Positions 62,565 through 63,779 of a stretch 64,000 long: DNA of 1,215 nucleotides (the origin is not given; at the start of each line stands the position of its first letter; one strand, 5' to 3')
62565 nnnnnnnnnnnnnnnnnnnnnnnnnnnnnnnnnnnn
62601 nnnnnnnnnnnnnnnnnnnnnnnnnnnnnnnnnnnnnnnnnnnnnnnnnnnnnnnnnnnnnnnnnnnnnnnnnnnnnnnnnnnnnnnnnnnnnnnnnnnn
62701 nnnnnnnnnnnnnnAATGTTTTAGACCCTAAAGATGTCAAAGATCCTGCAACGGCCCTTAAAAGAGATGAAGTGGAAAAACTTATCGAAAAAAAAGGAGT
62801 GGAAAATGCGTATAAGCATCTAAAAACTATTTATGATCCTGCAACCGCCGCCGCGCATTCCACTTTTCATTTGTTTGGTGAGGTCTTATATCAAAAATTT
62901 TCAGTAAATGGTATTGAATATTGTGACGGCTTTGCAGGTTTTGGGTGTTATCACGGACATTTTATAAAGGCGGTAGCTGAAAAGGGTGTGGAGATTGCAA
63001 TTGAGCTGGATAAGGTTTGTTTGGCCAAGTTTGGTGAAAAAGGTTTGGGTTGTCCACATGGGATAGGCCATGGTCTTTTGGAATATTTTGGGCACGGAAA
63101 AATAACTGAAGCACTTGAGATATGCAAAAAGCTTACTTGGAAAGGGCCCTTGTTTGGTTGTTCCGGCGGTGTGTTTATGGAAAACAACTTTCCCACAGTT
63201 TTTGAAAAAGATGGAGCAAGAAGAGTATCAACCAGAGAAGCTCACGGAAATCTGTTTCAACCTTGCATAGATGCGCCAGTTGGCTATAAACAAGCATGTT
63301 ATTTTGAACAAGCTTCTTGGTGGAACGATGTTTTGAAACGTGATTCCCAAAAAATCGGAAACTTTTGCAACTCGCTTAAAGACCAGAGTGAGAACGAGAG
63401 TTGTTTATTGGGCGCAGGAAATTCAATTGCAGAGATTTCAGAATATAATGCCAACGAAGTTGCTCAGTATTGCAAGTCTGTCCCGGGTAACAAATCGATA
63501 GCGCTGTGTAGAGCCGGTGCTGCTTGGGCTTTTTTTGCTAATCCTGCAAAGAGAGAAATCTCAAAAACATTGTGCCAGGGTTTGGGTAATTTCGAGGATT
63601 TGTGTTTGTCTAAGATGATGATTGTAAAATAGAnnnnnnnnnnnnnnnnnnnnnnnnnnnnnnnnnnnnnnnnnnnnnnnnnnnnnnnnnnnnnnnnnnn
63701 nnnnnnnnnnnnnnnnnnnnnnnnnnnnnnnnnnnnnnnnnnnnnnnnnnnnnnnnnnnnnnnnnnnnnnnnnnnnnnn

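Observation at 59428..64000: Cupredoxin-like domain with the Cys ligand replaced: conserved F-WPAS-(D/N)-x-HP-x-H ... (Y/F)-HDHL-x-P ... G-x-(I/V)-x-V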

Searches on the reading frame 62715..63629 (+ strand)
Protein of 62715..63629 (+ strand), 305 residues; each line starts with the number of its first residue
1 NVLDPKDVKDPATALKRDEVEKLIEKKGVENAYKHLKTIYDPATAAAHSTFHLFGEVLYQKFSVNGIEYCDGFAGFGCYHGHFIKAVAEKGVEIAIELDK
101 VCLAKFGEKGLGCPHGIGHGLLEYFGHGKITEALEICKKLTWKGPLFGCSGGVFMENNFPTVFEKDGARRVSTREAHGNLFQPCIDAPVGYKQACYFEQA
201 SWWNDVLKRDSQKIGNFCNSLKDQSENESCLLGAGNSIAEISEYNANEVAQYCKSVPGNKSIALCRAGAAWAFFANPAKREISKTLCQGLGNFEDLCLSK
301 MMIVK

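Call 33: predict_structure(alignment_id=A5)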
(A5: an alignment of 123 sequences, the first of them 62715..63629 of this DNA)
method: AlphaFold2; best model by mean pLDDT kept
length: 305 residues; sequences in the alignment: 123
mean_pLDDT: 94.4   pTM: 0.90
mean pLDDT of the five models: 94.4, 93.8, 93.4, 92.9, 92.9
residues with pLDDT >= 90: 274; 70-90: 22; 50-70: 6; < 50: 3
segments of 3 or more residues with pLDDT < 50: 1-3
pLDDT, mean of each block of 10 residues (from residue 1): 58 90 97 96 90 97 96 92 95 97 94 94 95 98 97 97 84 95 98 98 98 99 98 98 97 98 99 94 98 98 91
secondary structure, 60 per line:
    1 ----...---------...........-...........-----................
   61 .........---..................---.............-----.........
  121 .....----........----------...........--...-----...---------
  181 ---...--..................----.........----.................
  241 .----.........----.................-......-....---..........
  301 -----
elements in order: H17-27 H29-39 H45-69 H73-90 H94-106 H112-125 H130-137 H148-158 E161-163 E169-171 H189-206 H211-219 H224-241 H246-254 H259-275 H277-282 H284-287 H291-300

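Call 37: fold_search(model_id=the predicted structure, library=pdb)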
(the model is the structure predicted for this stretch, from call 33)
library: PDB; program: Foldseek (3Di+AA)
matches with E <= 10: 679; with E <= 0.001: 0
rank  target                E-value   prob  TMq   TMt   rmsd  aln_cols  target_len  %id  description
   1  9gyt_1v               1.3e-01  0.63  0.26  0.20  14.8       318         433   12  High resolution structure of B. oleracea mitoribosome (released 2025-10-15)
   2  4zv6_A                1.4e-01  0.80  0.28  0.30  15.2       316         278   11  Crystal structure of the artificial alpharep-7 octarellinV.1 complex (released 2016-05-25)
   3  5i9d_A                1.5e-01  0.57  0.26  0.23  16.9       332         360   10  Crystal structure of designed pentatricopeptide repeat protein dPPR-U8A2 in complex with its target RNA U8A2 (released 2016-04-27)
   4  4rv1_F                1.6e-01  0.44  0.21  0.17  16.9       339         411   13  Crystal Structure of Engineered Protein. Northeast Structural Genomics Consortium (NESG) Target OR497. (released 2014-12-10)
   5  4gpk_A                1.7e-01  0.41  0.21  0.19  18.8       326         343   13  Crystal structure of NprR in complex with its cognate peptide NprX (released 2013-07-03)
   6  5orm                  1.8e-01  0.41  0.22  0.20  19.1       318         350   12  Crystal structure of designed cPPR-Telo1 (released 2018-06-20)
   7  3dw8_A                2.1e-01  0.38  0.24  0.15  17.2       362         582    8  Structure of a Protein Phosphatase 2A Holoenzyme with B55 subunit (released 2008-10-07)
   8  4hnw_A                2.4e-01  0.35  0.20  0.10  19.0       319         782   12  The NatA Acetyltransferase Complex Bound To Inositol Hexakisphosphate (released 2014-03-26)
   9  6fsq                  2.5e-01  0.41  0.23  0.21  15.7       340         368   11  Structure of A3_bGFPD, an artificial bi-domain protein based on two different alphaRep domains : A3 and a GFP binding do (released 2018-08-08)
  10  7p0h_A                2.6e-01  0.51  0.21  0.17  14.4       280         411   11  Crystal structure of Helicobacter pylori ComF fused to an artificial alphaREP crystallization helper(named B2) (released 2022-04-06)
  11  4xl5_C                2.7e-01  0.54  0.25  0.29  15.5       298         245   12  X-ray structure of bGFP-A / EGFP complex (released 2015-08-19)
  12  2ie3_A                2.7e-01  0.30  0.23  0.15  17.4       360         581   10  Structure of the Protein Phosphatase 2A Core Enzyme Bound to Tumor-inducing Toxins (released 2006-11-07)
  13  5i9f_A                2.8e-01  0.44  0.26  0.22  17.5       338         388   12  Crystal structure of designed pentatricopeptide repeat protein dPPR-U10 in complex with its target RNA U10 (released 2016-04-27)
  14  9m1n_D                2.8e-01  0.41  0.24  0.08  17.1       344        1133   14  Cryo-EM structure of the TBC-DC-Arl2-alpha-beta-tubulin complex with GDP-AlFx (released 2025-10-22)
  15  5i9g_C                2.9e-01  0.41  0.25  0.21  17.4       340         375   12  Crystal structure of designed pentatricopeptide repeat protein dPPR-U8C2 in complex with its target RNA U8C2 (released 2016-04-27)
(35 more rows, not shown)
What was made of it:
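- Tried and rejected: Foldseek against PDB gave nothing better than E = 0.13 and TM 0.33, all generic HEAT/TPR/PPR-like solenoids (call 37).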
